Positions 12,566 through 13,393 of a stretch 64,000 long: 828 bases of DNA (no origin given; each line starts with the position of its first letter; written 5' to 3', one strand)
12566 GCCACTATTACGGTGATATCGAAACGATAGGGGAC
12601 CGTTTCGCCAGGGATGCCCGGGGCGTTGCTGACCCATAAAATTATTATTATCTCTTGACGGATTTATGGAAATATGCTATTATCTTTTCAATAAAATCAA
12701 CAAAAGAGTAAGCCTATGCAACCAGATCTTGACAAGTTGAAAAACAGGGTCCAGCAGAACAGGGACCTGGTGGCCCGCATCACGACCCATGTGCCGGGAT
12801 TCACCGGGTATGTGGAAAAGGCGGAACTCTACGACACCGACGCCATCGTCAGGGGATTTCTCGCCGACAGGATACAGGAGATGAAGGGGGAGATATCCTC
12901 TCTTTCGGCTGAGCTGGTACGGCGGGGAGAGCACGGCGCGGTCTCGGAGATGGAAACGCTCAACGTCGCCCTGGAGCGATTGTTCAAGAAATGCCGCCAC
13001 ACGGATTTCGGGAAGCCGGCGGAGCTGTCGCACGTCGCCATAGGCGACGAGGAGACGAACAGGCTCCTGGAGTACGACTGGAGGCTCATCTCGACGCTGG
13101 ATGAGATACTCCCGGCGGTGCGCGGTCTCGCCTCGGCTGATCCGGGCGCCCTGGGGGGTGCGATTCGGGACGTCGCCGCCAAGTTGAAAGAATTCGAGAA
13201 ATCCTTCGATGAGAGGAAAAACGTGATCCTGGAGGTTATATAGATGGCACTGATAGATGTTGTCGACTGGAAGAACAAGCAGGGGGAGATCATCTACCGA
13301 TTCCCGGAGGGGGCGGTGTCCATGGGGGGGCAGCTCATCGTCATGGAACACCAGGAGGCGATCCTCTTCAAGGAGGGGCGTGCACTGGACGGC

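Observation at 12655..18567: Psp-like membrane-stress operon with no recognisable PspA: helical orphan + SPFH/zinc-ribbon + two ZnR/DUF4178-like + micro-TM + DUF350 + membrane-bound spermidine-synthase homolog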

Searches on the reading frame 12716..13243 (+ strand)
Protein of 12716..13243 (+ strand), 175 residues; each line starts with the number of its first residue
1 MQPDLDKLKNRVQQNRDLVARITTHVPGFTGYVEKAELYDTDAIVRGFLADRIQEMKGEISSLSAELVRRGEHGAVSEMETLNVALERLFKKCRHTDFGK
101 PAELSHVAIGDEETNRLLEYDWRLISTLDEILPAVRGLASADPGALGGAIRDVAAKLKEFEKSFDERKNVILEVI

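Call 3: search_protein_families(library=pfam, proteins=[window:12716-13243:+], max_evalue=0.1)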
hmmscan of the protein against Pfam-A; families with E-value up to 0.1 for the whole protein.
window:12716-13243:+ (175 aa): 0 families

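Call 4: search_protein_families(library=ncbifam, proteins=[window:12716-13243:+], max_evalue=0.1)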
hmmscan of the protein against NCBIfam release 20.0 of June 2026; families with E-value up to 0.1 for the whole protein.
window:12716-13243:+ (175 aa): 1 family
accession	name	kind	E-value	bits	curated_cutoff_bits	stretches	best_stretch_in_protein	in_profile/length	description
NF047596.1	LIMLP_15305_fam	equivalog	1.2e-13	51.3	210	1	6-172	5-174/175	LIMLP_15305 family protein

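Call 6: find_homologous_proteins(query=window:12716-13243:+)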
Query window:12716-13243:+ (175 aa): 154 proteins with E <= 0.001 among 737 candidates; the best 120 are listed.
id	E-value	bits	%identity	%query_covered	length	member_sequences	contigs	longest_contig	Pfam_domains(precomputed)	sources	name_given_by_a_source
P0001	5.4e-108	376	100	100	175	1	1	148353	-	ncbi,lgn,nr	ncbi:MAG: hypothetical protein JXA20_07910 [Spirochaetes bacterium]|nr:hypothetical protein [Spiroch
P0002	2.6e-94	332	87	100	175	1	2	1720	-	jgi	jgi:hypothetical protein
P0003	4.6e-83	295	77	100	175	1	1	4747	-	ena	-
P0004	2.1e-81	290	75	100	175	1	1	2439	-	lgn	-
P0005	2.2e-77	277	71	100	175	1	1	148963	-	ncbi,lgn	-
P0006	1.1e-74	268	69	100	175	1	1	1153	-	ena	-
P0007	1.2e-55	206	53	100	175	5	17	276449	-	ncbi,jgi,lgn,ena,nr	ncbi:MAG TPA: hypothetical protein PK307_17850 [Spirochaetota bacterium]|nr:hypothetical protein [Sp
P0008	3.2e-55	205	53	100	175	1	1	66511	-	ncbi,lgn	-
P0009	3.3e-54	201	53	100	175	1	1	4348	-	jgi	jgi:hypothetical protein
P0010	2.1e-53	199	53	100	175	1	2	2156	-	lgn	-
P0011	4.9e-53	197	52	100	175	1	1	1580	-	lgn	-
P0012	7.6e-53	197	51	100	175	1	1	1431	-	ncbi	-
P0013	8.7e-53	197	52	100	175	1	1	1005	-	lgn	-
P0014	3.5e-52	195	51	100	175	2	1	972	-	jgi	jgi:hypothetical protein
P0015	5.8e-52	194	54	100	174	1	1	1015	-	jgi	jgi:hypothetical protein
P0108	1.6e-40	157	43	100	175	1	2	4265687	-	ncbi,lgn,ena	-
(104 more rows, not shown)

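Call 11: search_solved_structures(query=A1, max_evalue=10, show_alignments=2)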
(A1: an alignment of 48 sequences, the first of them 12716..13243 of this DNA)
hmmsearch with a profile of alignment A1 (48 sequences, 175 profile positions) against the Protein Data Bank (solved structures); distinct sequences matched with E-value up to 10: 5.
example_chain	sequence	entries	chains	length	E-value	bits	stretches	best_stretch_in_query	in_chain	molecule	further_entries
1ij5_A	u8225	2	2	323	0.042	17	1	70-162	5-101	PLASMODIAL SPECIFIC LAV1-2 PROTEIN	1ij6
8a3k_UNK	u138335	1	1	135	0.12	15.5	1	48-164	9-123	sc-apCC-4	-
3naw_A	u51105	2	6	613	0.75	12.9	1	59-141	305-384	secreted effector protein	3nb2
3sqv_A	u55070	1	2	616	0.76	12.9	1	59-141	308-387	secreted effector protein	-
3mzl_B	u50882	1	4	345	1.3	12.1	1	73-127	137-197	Protein transport protein SEC31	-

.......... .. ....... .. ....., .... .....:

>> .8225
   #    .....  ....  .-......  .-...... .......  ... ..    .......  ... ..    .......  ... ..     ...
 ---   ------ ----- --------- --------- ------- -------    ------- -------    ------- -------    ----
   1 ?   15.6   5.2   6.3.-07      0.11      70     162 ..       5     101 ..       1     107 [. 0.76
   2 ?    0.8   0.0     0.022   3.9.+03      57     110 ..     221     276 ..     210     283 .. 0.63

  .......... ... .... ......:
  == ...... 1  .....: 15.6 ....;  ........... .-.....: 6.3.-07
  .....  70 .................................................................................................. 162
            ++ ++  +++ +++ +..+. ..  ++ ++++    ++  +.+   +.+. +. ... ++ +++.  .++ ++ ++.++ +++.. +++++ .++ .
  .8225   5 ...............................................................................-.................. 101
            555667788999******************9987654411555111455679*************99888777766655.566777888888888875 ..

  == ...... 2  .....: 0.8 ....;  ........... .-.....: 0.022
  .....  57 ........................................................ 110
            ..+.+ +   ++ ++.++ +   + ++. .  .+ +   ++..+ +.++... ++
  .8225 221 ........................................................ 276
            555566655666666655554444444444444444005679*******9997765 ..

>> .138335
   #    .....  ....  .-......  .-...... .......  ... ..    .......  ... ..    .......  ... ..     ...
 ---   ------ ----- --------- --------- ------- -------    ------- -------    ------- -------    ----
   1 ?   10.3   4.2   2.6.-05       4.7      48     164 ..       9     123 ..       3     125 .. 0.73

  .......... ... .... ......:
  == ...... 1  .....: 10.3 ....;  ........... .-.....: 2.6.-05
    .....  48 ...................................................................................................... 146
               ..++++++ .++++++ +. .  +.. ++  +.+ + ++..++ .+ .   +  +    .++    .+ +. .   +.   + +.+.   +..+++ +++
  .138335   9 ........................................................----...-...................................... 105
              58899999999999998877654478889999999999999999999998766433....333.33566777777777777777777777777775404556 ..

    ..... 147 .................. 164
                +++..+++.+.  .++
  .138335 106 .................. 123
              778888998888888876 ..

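Call 12: find_encoding_contigs(protein=P0001, flank=10000, max_places=2)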
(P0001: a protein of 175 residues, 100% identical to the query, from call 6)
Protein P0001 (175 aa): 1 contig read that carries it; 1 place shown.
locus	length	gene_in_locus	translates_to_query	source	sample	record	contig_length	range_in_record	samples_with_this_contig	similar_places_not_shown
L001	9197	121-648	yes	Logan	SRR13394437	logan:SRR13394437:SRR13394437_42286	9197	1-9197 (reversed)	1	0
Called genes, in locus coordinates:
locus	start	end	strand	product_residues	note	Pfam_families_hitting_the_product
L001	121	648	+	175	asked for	-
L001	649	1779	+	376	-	PF13421:Band_7_1, PF17032:Zn_ribbon_15 (faint), PF12773:DZR, PF13240:Zn_Ribbon_1 (weak), PF12773:DZR, PF13248:Zn_ribbon_3 (weak), PF13240:Zn_Ribbon_1 (weak), PF13248:Zn_ribbon_3 (weak), +3 more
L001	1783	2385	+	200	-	PF13785:DUF4178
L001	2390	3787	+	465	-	PF13785:DUF4178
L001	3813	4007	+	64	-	-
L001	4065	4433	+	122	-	PF03994:DUF350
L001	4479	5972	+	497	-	PF01564:Spermine_synth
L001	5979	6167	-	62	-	PF00830:Ribosomal_L28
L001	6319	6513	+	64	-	PF08984:DUF1858 (weak)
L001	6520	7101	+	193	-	PF03602:Cons_hypoth95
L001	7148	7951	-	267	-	PF01841:Transglut_core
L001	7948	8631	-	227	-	-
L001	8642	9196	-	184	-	?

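Call 13: find_encoding_contigs(protein=P0108, flank=10000, max_places=2)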
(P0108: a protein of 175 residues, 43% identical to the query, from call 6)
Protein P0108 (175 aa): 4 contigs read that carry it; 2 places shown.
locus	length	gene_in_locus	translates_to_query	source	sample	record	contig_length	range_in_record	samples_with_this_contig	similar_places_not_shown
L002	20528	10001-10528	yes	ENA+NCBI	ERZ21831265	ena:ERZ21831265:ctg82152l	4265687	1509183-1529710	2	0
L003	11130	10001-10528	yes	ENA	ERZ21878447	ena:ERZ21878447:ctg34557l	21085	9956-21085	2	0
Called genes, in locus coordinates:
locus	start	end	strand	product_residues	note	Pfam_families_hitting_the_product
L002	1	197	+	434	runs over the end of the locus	PF05958:tRNA_U5-meth_tr, PF13847:Methyltransf_31 (weak)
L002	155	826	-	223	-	-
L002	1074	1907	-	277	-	PF03783:CsgG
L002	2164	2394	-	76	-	PF11146:DUF2905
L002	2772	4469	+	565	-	PF00587:tRNA-synt_2b, PF04073:tRNA_edit, PF03129:HGTP_anticodon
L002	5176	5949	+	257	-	PF01012:ETF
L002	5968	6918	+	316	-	PF01012:ETF, PF00766:ETF_alpha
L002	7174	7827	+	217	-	PF27271:AF_1327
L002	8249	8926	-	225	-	PF13568:OMP_b-brl_2 (weak)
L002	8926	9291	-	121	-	PF04519:Bactofilin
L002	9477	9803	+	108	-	PF06133:Com_YlbF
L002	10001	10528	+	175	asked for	-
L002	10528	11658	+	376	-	PF13421:Band_7_1, PF01145:Band_7 (weak), PF17032:Zn_ribbon_15 (faint), PF12773:DZR, PF12773:DZR, PF13240:Zn_Ribbon_1 (weak), PF13248:Zn_ribbon_3 (weak), PF13240:Zn_Ribbon_1 (weak), +1 more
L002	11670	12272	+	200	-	PF13785:DUF4178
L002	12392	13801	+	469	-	PF13785:DUF4178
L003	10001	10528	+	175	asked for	-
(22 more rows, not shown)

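Call 15: find_related_loci(query=A1, collection=genome_contigs, flank=10000)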
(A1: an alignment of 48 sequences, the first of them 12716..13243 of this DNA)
Query A1 (175 aa) in genome_contigs; peptide patterns used: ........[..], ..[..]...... (x = any residue, [..] = any of these).
86 stretches matched a pattern; 59 encode a relative of the query (tblastn E <= 1e-3); 58 distinct loci.
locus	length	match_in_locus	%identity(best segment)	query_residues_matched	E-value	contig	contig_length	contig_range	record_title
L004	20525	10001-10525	71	1-175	2e-85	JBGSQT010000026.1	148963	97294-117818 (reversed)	MAG: Spirochaetota bacterium isolate JTS-AC34 k141_2706041, whole genome shotgun sequence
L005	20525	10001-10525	53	1-175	9e-63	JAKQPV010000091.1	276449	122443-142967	MAG: Spirochaetota bacterium isolate USMO_maxbin.118 k141_315281, whole genome shotgun sequence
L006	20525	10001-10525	53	1-175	1e-62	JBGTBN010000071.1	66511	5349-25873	MAG: Spirochaetota bacterium isolate JTS-AC98 k141_575591, whole genome shotgun sequence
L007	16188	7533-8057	51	1-175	4e-58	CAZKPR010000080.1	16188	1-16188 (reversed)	MAG TPA_asm: uncultured Leptospirales bacterium isolate binchicken_co26_5 genome assembly, contig: NODE_4758_length_1618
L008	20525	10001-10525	49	1-175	3e-58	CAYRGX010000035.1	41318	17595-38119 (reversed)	MAG TPA_asm: uncultured Leptospirales bacterium isolate SRP192927_co7_99 genome assembly, contig: NODE_1360_length_41318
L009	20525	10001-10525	51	1-175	1e-56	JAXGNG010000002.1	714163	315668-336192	MAG: Spirochaetota bacterium isolate AnMBR.bin250 bin250_2, whole genome shotgun sequence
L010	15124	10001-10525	50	1-175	3e-55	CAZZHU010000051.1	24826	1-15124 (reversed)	MAG TPA_asm: uncultured Leptospirales bacterium isolate SRP192927_co6_673 genome assembly, contig: NODE_4013_length_2482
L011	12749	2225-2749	49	1-175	7e-55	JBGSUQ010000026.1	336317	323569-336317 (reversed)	MAG: Spirochaetota bacterium isolate JTS-AC436 k141_616288, whole genome shotgun sequence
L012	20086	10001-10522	51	1-175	1e-54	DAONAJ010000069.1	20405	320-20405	MAG TPA_asm: Spirochaetota bacterium isolate AMR_MDS_3976 NODE_2293_length_20405_cov_6.256413, whole genome shotgun sequ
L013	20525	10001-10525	49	1-175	2e-54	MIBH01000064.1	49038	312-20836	MAG: Spirochaetes bacterium RBG_13_51_14 RBG_13_scaffold_619, whole genome shotgun sequence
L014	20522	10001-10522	50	1-175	1e-53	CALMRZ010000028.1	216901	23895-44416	MAG TPA_asm: uncultured Spirochaetes bacterium isolate SRR5007357_bin.202_CONCOCT_v1.1_MAG genome assembly, contig: ERZ7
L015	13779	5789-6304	46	1-175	3e-53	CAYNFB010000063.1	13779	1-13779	MAG TPA_asm: uncultured Leptospirales bacterium isolate binchicken_co42_9 genome assembly, contig: NODE_6655_length_1377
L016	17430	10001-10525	49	1-175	8e-53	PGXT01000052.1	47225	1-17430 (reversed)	MAG: Spirochaetae bacterium HGW-Spirochaetae-5 bjp_ig2069_scaffold_1604, whole genome shotgun sequence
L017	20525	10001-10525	51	1-175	1e-52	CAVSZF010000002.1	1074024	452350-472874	MAG: uncultured Spirochaetota bacterium isolate MFD04716.bin.1.88 genome assembly, contig: contig_18181, whole genome sh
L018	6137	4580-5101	46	1-175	2e-52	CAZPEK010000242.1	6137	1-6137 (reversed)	MAG TPA_asm: uncultured Leptospirales bacterium isolate binchicken_co42_271 genome assembly, contig: NODE_24499_length_6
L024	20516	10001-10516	46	1-175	2e-50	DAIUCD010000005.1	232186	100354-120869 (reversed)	MAG TPA_asm: Spirochaetota bacterium isolate CTOTU7684 NODE_86_length_232186_cov_10.948525, whole genome shotgun sequenc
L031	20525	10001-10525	42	1-175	3e-48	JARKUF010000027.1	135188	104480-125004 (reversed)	MAG: Spirochaetota bacterium isolate Seed_metabat.82 k141_1020616, whole genome shotgun sequence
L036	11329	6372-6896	41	1-175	2e-46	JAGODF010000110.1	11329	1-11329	MAG: Spirochaetes bacterium isolate Go_SlDig_bin_460 Go_SlDig_17265_length_11329_cov_4.017943, whole genome shotgun sequ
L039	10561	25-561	41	1-175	5e-46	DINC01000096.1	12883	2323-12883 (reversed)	MAG TPA_asm: Spirochaetia bacterium UBA5550 UBA5550_contig_277, whole genome shotgun sequence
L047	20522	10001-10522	38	1-175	6e-41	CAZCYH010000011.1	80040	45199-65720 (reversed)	MAG TPA_asm: uncultured Leptospira sp. isolate binchicken_co135_192 genome assembly, contig: NODE_708_length_80040_cov_6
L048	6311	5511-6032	38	1-175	8e-40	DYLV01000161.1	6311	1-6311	MAG TPA_asm: Leptospira biflexa isolate SulCav_AS07-7_2_45_10 SulCav_AS07_7_11381_length_6311_cov_5_983536, whole genome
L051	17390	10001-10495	24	9-171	2e-15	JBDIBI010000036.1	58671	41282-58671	MAG: Blastocatellia bacterium isolate AS-MICRO-OLR.206 NODE_1376_length_58671_cov_39.845841, whole genome shotgun sequen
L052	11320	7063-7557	28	9-171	2e-15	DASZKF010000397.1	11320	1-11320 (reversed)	MAG TPA_asm: Pyrinomonadaceae bacterium isolate SMAG_U6648 k141_628153, whole genome shotgun sequence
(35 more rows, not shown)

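Call 17: predict_structure(alignment_id=A1)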
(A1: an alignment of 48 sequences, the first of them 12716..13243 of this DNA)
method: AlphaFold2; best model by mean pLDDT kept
length: 175 residues; sequences in the alignment: 48
mean_pLDDT: 88.6   pTM: 0.83
mean pLDDT of the five models: 88.6, 81.2, 77.6, 75.1, 74.1
residues with pLDDT >= 90: 102; 70-90: 62; 50-70: 11; < 50: 0
segments of 3 or more residues with pLDDT < 50: none
pLDDT, mean of each block of 10 residues (from residue 1): 73 86 90 81 93 97 94 91 97 82 68 90 95 95 90 96 92 82
secondary structure, 60 per line:
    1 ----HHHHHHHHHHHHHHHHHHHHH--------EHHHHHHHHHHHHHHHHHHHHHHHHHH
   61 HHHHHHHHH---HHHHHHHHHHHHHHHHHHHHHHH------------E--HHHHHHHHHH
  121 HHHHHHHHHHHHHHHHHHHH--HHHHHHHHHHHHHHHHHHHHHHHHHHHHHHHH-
elements in order: H5-25 H35-69 H73-95 H111-140 H143-174

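Call 19: fold_search(model_id=the predicted structure, library=pdb)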
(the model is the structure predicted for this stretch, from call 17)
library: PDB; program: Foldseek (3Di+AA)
matches with E <= 10: 550; with E <= 0.001: 0
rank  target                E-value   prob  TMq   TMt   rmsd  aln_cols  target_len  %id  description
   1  7udn_B                1.1e-01  0.87  0.38  0.25  15.2       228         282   11  Crystal structure of designed helical repeat protein RPB_PLP1_R6 in alternative conformation 2 (released 2023-03-22)
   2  4bem_J                1.1e-01  0.82  0.36  0.35  10.1       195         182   12  Crystal structure of the F-type ATP synthase c-ring from Acetobacterium woodii. (released 2014-03-26)
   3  6e7e                  1.2e-01  0.94  0.41  0.42   7.6       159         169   10  High resolution crystal structure of IncA soluble domain (released 2019-07-10)
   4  8i7o_Cc               1.7e-01  0.23  0.20  0.14  34.0       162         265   18  In situ structure of axonemal doublet microtubules in mouse sperm with 16-nm repeat (released 2023-10-11)
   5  6e6a_B                1.8e-01  0.85  0.36  0.38   8.3       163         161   10  Triclinic crystal form of IncA G144A point mutant (released 2019-07-10)
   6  7uw9_i                1.9e-01  0.84  0.36  0.40   6.9       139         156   12  Citrus V-ATPase State 1, H in contact with subunit a (released 2022-07-06)
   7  8iyj_S0               2.0e-01  0.23  0.20  0.12  34.0       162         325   17  Cryo-EM structure of the 48-nm repeat doublet microtubule from mouse sperm (released 2023-07-05)
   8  8tn1_A                2.3e-01  0.98  0.47  0.54   7.6       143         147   14  De novo designed protein binds poly ADP ribose polymerase inhibitors (PARPi) - apo (released 2024-04-24)
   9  9cpc_3R               2.3e-01  0.20  0.20  0.14  33.8       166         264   16  Atomic model of porcine brain ventricles cilia doublet microtubule (48-nm periodicity) (released 2024-10-23)
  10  8iyj_S5               2.4e-01  0.21  0.21  0.12  33.6       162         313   18  Cryo-EM structure of the 48-nm repeat doublet microtubule from mouse sperm (released 2023-07-05)
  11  8dt0_A                2.8e-01  0.47  0.30  0.35  11.0       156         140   15  Scaffolding protein functional sites using deep learning (released 2022-08-10)
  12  6twn_B                2.8e-01  0.15  0.21  0.14  24.8       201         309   15  Crystal structure of Talin1 R7R8 in complex with CDK1 (206-223) (released 2021-05-12)
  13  9sdy_H                3.3e-01  0.41  0.29  0.17  11.2       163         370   10  Structure of RBR E2 variant binding to CUL5-RBX2 bound ARIH2 (released 2025-12-24)
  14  3s84_A                3.5e-01  0.21  0.23  0.18  22.4       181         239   17  Dimeric apoA-IV (released 2012-05-16)
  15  6s1a_A                3.8e-01  0.38  0.25  0.30  10.3       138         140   11  Ligand binding domain of the P. putida receptor PcaY_PP (released 2020-10-21)
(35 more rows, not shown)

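Call 46: search_protein_representatives(alignment_id=A1)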
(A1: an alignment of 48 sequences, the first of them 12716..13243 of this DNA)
Query: 48 sequences, 175 profile positions. Proteins with E-value up to 0.001 (for the whole library): 1283; up to 1e-10: 566; up to 1e-30: 16. The best 150 are listed.
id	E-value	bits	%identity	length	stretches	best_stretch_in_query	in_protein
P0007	7.4e-73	260.5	-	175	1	1-175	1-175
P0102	2.8e-72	258.6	-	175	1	1-175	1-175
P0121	2.7e-71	255.4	-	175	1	1-175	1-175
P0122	2.3e-59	216.6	-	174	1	1-175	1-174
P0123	4.7e-58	212.3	-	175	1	1-174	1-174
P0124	3.7e-53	196.3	-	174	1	1-175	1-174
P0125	2.8e-52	193.5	-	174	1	1-175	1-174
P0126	7.7e-45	169.2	-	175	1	2-174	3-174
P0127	6.8e-43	162.9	-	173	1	1-175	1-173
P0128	2.0e-40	154.9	-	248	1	8-175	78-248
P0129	3.3e-39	150.9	-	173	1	1-175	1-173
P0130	1.4e-35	139.0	-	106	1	69-175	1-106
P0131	3.9e-35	137.6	-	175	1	1-172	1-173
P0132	5.8e-35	137.1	-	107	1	1-102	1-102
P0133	3.3e-34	134.6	-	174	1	4-174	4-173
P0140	3.7e-27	111.7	-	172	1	8-172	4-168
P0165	5.9e-24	101.2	-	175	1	11-172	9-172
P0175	1.2e-22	97.0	-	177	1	6-171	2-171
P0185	3.9e-22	95.3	-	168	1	14-175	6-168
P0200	7.2e-21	91.2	-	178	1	11-174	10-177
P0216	8.8e-20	87.6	-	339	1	9-173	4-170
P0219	1.0e-19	87.5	-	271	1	6-168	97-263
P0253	1.6e-18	83.5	-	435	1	16-170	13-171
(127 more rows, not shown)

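Call 48: find_encoding_contigs(protein=P0216, flank=8000, max_places=2)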
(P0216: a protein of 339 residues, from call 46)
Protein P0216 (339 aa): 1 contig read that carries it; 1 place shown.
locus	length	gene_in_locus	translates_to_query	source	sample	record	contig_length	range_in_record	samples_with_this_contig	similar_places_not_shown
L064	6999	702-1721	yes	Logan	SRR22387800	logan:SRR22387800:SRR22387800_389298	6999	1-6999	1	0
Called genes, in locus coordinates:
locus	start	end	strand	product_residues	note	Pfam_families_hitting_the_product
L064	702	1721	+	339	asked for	PF13785:DUF4178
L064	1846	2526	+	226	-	PF04012:PspA_IM30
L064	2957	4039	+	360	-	PF13421:Band_7_1, PF01145:Band_7, PF12773:DZR, PF13248:Zn_ribbon_3 (faint), PF13240:Zn_Ribbon_1 (weak)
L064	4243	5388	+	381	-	PF02803:Thiolase_C (weak), PF22691:Thiolase_C_1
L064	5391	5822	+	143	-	PF12172:zf-ChsH2, PF01796:OB_ChsH2_C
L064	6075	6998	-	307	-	?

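Call 49: search_protein_families(library=pfam, alignment_id=A3, max_evalue=0.01)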
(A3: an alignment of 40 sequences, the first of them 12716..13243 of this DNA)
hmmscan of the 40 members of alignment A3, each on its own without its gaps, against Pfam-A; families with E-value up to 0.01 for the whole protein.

A. member 1, window:12716-13243:+ (175 aa): 0 families

B. families by the number of members that match (of 40 scanned): 20 families
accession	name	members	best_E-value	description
PF13240.11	Zn_Ribbon_1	2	2.6e-05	zinc-ribbon domain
PF12773.13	DZR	2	0.0002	Double zinc ribbon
PF13785.11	DUF4178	1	2.3e-16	Domain of unknown function (DUF4178)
PF07195.17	FliD_C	1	4.7e-05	Flagellar hook-associated protein 2 C-terminus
PF09297.16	Zn_ribbon_NUD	1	0.00034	NADH pyrophosphatase zinc ribbon domain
PF14803.11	Zn_ribbon_Nudix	1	0.0013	Nudix N-terminal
PF10046.14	BLOC1_2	1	0.0017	Biogenesis of lysosome-related organelles complex-1 subunit 2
PF23742.1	VBS_C3G9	1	0.0029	C3G9 VBS-like domain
PF19416.4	Astro_VPg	1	0.0031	Astrovirus VPg protein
PF23423.1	DUF7111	1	0.0032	Family of unknown function (DUF7111)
PF23831.1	DUF7201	1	0.0036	Coiled-coil region of unknown function (DUF7201)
PF07052.16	Hep_59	1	0.0037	Hepatocellular carcinoma-associated antigen 59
PF13248.11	Zn_ribbon_3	1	0.0061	zinc-ribbon domain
PF12296.13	HsbA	1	0.0066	Hydrophobic surface binding protein A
PF08824.15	Serine_rich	1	0.0071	Serine rich protein interaction domain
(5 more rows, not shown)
